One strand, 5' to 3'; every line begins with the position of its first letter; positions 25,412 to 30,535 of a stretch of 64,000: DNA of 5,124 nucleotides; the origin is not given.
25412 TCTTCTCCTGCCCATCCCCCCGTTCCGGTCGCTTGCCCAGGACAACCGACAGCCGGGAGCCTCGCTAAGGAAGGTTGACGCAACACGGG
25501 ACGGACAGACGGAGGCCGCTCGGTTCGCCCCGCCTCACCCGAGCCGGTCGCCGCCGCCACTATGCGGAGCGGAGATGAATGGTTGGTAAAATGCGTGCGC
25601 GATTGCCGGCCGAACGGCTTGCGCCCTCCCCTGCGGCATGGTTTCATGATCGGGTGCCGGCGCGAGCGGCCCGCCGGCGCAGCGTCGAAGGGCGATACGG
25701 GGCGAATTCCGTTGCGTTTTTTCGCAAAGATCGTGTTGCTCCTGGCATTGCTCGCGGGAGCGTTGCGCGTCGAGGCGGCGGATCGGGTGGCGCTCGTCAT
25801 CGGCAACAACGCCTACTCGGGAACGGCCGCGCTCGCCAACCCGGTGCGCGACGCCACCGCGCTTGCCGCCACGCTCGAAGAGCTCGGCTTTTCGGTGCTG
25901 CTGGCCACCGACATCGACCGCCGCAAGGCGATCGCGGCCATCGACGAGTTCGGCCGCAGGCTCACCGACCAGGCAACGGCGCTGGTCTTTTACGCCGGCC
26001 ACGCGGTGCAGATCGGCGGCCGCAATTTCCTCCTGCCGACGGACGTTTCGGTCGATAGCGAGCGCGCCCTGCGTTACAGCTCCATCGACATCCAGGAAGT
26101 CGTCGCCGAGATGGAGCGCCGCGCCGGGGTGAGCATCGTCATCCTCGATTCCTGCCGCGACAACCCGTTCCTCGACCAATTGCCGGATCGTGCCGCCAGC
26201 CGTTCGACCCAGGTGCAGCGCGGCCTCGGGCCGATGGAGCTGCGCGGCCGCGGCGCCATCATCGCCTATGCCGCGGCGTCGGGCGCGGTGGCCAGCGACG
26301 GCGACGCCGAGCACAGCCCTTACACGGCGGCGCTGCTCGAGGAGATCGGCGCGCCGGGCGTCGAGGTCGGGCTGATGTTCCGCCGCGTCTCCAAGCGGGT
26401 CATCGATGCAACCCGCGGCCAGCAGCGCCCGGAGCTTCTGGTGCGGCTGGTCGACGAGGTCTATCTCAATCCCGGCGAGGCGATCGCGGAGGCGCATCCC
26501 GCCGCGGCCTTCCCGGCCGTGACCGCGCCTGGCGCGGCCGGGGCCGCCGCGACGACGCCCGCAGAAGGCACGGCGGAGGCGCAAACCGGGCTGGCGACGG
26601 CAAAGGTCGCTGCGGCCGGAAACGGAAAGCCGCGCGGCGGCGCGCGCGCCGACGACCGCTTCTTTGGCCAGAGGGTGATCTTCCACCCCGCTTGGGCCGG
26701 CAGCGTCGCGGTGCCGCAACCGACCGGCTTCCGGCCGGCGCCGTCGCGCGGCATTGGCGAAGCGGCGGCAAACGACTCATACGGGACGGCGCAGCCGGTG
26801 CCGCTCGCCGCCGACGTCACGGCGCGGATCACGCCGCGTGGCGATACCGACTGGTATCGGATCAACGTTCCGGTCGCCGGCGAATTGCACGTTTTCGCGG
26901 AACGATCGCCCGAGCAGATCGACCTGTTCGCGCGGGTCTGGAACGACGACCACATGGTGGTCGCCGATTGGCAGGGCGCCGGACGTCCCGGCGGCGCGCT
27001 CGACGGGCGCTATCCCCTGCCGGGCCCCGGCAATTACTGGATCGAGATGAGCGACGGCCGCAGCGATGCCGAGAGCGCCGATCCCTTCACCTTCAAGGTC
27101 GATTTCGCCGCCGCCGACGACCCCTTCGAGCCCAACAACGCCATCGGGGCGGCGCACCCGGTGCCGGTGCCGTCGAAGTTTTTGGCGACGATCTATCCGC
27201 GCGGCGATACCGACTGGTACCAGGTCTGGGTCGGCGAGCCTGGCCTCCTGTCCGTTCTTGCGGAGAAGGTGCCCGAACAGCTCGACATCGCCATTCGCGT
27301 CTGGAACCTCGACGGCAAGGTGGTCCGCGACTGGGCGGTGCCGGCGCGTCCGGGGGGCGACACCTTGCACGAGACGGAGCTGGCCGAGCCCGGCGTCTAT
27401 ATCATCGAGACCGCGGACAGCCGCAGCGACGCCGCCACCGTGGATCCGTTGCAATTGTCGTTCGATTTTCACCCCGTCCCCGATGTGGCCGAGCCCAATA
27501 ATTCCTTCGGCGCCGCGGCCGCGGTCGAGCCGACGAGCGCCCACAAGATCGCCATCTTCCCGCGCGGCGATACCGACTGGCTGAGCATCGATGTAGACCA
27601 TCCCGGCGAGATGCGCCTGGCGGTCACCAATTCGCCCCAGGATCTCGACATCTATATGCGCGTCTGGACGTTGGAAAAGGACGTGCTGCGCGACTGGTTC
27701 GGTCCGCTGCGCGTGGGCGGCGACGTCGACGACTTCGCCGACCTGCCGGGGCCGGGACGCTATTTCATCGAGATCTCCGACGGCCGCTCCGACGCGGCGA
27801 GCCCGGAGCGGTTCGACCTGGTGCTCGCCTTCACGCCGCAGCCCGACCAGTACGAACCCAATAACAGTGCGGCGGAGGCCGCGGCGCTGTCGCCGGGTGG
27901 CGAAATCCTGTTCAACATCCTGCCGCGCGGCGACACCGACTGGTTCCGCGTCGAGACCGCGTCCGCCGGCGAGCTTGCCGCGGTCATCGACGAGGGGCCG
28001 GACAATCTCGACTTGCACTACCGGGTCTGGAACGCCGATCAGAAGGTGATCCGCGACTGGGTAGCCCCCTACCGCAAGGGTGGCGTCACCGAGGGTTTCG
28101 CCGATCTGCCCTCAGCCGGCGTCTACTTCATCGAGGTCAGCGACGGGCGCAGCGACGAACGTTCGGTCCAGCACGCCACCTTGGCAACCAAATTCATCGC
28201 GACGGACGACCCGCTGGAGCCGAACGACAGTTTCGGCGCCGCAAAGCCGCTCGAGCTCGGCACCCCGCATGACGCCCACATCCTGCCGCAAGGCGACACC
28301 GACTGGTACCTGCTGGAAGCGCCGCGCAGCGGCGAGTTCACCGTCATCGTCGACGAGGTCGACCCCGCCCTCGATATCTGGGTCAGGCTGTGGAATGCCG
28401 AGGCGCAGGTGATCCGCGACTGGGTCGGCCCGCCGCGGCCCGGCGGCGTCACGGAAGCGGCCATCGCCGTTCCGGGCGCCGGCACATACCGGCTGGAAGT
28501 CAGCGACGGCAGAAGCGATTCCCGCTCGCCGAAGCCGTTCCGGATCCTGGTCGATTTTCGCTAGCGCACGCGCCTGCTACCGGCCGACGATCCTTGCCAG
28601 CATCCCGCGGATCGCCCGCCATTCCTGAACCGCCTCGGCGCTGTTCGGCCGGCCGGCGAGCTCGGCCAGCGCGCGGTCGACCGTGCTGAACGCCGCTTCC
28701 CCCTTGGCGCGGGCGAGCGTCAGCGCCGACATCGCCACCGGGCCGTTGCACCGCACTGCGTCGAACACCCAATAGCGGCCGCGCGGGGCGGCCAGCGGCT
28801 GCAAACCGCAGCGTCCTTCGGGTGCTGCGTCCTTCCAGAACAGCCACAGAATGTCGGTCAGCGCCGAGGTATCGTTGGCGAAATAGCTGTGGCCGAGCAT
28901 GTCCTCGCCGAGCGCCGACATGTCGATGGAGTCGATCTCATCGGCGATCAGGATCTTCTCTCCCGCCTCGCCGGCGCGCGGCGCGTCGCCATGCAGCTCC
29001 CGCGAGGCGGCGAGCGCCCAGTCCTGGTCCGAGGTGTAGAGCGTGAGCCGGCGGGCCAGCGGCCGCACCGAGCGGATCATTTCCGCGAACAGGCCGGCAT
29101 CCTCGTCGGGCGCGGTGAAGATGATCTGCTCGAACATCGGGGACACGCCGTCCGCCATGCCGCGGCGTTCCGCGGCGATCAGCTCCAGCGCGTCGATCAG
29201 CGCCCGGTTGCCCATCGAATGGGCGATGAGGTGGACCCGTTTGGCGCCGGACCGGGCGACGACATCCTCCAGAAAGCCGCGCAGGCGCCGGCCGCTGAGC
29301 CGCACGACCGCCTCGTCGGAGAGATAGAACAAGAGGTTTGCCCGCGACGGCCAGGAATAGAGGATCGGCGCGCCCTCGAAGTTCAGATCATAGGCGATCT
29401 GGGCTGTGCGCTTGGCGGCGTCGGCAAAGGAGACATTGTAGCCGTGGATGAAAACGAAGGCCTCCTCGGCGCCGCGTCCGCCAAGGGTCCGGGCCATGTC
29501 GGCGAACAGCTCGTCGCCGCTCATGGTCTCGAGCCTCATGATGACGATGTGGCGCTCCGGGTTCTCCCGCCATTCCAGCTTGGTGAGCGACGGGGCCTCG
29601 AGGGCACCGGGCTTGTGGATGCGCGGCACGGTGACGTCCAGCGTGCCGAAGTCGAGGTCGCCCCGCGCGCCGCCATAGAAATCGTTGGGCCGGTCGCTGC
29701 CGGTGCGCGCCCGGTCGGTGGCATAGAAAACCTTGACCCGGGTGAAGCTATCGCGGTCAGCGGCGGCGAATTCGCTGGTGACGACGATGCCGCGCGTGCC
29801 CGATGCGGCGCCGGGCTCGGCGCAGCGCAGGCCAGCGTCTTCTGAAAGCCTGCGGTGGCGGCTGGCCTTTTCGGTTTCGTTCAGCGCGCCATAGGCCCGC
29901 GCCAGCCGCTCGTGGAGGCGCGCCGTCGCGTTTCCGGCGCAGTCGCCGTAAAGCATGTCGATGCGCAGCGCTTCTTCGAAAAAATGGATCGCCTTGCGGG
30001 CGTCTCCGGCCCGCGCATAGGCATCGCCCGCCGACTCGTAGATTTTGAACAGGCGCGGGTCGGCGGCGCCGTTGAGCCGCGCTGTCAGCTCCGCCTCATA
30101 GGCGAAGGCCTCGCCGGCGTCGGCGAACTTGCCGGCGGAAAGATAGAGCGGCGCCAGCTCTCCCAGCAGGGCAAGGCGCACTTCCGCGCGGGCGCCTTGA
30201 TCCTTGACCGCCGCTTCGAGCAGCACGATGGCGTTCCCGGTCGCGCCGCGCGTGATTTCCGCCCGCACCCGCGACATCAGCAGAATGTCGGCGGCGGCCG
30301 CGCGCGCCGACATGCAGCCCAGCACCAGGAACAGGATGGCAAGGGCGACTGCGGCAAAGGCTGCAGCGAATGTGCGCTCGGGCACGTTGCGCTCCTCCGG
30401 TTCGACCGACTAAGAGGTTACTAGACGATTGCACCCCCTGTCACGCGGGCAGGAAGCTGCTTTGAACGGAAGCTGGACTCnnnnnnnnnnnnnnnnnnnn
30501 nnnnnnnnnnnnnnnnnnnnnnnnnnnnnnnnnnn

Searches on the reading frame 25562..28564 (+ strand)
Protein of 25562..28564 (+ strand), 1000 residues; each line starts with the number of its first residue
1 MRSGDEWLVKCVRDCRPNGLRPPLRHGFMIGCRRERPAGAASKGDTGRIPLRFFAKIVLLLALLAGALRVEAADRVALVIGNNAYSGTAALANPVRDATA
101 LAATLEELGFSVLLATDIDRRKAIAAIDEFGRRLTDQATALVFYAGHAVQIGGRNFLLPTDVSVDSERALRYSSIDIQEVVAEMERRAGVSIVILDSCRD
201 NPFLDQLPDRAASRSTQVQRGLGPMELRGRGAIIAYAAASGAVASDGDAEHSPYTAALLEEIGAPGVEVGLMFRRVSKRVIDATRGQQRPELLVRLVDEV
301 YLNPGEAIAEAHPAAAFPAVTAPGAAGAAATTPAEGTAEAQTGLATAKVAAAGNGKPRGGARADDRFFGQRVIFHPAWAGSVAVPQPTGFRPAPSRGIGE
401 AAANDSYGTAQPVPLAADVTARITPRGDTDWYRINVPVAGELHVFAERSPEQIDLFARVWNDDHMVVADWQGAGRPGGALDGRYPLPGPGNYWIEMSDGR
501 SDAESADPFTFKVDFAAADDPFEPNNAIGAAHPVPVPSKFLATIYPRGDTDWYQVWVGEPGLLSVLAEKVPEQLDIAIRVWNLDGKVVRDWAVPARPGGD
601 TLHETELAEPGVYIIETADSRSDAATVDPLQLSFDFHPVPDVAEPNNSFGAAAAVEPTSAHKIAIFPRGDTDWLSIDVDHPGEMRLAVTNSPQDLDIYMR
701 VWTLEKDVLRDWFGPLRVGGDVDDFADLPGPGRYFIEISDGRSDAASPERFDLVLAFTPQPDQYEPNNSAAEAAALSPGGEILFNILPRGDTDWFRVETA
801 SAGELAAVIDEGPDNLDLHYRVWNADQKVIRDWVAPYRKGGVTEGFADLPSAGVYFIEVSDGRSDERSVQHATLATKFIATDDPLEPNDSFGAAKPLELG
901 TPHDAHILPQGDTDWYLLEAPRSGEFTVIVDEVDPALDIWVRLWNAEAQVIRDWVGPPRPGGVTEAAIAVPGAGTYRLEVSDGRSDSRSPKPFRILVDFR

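Call 42: search_protein_families(library=pfam, proteins=[window:25562-28564:+], max_evalue=0.00001)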
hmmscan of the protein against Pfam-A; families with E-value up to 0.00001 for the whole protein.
window:25562-28564:+ (1000 aa): 2 families
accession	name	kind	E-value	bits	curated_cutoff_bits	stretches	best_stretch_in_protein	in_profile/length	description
PF00656.27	Peptidase_C14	-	8.6e-33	114.4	21.4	1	75-300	2-232/233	Caspase domain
PF04151.21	PPC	-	3.5e-18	66.7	25.9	0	791-860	1-69/70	Bacterial pre-peptidase C-terminal domain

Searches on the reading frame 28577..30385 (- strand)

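Call 42: search_protein_families(library=pfam, proteins=[window:28577-30385:-], max_evalue=0.00001)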
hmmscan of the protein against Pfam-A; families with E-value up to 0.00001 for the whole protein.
window:28577-30385:- (602 aa): 2 families
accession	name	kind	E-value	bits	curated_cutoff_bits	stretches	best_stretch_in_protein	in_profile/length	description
PF05990.18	DUF900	-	3.1e-42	145.1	20.5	1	297-507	9-223/232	Alpha/beta hydrolase of unknown function (DUF900)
PF13424.12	TPR_12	-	2.4e-07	31.3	30.1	1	72-143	4-75/77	Tetratricopeptide repeat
